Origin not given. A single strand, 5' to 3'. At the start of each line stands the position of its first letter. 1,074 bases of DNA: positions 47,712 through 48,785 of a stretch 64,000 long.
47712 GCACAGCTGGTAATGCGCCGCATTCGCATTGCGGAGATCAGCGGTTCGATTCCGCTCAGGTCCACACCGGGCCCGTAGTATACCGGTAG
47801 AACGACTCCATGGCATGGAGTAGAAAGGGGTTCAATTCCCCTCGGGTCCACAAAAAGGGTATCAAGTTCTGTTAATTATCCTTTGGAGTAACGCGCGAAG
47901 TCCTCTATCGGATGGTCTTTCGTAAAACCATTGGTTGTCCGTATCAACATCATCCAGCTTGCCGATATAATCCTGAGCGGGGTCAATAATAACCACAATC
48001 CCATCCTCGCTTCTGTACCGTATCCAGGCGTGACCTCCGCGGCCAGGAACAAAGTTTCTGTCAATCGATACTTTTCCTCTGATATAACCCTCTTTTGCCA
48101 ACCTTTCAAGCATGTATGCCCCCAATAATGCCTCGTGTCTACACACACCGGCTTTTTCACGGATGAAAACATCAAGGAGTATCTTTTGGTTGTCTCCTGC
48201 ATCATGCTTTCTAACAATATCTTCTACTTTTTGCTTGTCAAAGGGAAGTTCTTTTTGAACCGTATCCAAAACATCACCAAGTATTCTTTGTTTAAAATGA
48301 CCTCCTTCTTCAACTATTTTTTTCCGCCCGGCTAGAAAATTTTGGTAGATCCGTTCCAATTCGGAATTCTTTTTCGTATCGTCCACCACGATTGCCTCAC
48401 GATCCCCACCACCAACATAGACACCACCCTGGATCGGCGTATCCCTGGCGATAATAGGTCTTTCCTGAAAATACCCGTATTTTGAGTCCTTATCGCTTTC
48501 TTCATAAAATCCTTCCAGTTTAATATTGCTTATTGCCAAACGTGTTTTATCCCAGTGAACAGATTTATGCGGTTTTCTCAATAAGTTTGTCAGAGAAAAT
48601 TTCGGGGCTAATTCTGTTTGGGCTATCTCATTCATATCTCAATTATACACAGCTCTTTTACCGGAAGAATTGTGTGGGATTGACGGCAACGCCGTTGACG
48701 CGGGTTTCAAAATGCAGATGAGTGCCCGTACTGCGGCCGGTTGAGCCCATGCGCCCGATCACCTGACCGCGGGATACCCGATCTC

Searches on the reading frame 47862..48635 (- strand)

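Call 59: search_protein_families(library=pfam, proteins=[window:47862-48635:-], max_evalue=0.0001)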
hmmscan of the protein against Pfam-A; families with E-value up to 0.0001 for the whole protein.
window:47862-48635:- (257 aa): 0 families

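Call 75: search_protein_families(library=pfam, proteins=[window:47862-48635:-], max_evalue=1)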
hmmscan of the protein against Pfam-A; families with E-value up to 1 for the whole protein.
window:47862-48635:- (257 aa): 1 family
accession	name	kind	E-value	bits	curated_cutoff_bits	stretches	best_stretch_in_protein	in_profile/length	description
PF04473.18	DUF553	-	0.2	11.5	20.5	1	121-179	21-78/140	Transglutaminase-like domain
